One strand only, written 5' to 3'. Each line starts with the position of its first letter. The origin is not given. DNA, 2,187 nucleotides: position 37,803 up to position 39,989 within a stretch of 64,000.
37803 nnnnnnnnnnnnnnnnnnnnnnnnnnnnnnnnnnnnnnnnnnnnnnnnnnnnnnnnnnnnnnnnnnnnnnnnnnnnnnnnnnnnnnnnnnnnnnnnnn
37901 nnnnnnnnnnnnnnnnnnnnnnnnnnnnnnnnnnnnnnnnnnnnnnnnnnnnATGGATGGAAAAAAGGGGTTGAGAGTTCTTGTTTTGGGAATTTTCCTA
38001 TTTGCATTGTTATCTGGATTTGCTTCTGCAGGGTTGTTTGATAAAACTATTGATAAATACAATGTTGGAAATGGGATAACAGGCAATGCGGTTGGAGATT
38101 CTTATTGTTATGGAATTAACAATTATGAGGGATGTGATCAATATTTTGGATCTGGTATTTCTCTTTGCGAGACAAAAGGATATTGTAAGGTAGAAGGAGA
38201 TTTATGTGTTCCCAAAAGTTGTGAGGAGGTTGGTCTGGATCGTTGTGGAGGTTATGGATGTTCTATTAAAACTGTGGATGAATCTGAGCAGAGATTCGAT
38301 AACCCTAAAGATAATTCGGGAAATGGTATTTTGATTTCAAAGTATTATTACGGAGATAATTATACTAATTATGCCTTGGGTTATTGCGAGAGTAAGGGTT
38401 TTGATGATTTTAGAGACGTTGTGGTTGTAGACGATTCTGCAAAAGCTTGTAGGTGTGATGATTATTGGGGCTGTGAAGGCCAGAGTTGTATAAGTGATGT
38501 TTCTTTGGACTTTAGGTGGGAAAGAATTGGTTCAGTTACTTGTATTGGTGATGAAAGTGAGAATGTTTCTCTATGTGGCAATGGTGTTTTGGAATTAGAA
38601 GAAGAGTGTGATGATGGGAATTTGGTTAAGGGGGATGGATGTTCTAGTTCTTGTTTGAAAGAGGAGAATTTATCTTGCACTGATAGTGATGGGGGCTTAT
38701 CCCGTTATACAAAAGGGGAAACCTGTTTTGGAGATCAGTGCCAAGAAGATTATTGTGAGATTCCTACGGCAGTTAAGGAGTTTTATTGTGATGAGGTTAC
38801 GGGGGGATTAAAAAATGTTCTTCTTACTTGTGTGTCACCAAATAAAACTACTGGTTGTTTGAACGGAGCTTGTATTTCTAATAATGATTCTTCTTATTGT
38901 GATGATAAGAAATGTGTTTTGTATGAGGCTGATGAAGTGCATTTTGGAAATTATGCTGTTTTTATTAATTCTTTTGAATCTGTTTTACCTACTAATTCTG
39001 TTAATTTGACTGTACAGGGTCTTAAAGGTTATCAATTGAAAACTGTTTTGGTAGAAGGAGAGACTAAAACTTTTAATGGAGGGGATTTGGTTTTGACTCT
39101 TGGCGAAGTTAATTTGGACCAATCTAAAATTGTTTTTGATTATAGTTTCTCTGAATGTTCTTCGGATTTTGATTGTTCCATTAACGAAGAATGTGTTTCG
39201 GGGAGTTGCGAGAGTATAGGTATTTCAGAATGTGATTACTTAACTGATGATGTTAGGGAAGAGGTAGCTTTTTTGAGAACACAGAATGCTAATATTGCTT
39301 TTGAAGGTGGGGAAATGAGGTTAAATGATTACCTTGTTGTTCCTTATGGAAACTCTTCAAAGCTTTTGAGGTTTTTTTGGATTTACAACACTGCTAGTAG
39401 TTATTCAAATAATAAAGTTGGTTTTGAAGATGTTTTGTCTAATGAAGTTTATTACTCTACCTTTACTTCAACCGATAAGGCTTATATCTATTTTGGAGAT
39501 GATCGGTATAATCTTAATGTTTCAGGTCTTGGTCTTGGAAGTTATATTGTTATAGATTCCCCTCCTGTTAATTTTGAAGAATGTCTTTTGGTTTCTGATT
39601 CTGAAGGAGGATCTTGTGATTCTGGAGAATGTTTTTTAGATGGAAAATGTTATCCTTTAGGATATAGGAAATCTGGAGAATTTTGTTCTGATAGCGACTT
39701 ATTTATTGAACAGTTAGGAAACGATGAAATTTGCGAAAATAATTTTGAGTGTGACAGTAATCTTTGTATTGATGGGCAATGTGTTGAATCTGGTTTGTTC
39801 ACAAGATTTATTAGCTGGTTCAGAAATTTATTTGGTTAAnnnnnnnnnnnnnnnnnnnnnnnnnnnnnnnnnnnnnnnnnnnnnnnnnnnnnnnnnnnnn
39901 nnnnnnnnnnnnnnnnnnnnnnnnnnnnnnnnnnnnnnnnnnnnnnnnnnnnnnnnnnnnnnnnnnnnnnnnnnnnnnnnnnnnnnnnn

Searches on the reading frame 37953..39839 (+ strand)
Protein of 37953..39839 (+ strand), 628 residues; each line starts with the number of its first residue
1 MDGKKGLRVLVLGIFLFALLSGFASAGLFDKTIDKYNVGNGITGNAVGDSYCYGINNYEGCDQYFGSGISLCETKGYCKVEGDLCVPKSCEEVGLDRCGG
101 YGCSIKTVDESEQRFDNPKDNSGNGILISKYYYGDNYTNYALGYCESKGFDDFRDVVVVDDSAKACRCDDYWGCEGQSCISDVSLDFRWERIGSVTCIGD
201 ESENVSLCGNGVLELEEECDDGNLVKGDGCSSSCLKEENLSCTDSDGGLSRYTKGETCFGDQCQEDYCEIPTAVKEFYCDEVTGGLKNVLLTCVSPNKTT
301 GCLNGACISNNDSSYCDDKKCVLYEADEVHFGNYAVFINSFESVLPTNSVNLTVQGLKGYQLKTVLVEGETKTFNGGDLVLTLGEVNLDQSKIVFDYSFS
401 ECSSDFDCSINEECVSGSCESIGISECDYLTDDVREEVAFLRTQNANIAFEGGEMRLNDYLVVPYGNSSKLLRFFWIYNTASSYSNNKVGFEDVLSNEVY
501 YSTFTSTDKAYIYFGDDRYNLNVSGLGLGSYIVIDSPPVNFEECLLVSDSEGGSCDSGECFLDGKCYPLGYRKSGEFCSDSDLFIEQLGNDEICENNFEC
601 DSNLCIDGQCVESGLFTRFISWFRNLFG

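Call 62: search_protein_families(library=pfam, proteins=[window:37953-39839:+], max_evalue=0.00001)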
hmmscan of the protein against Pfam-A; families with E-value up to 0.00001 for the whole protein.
window:37953-39839:+ (628 aa): 1 family
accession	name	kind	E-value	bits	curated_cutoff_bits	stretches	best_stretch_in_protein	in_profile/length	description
PF13948.11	DUF4215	-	4.8e-06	27.2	27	1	205-234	18-46/47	Domain of unknown function (DUF4215)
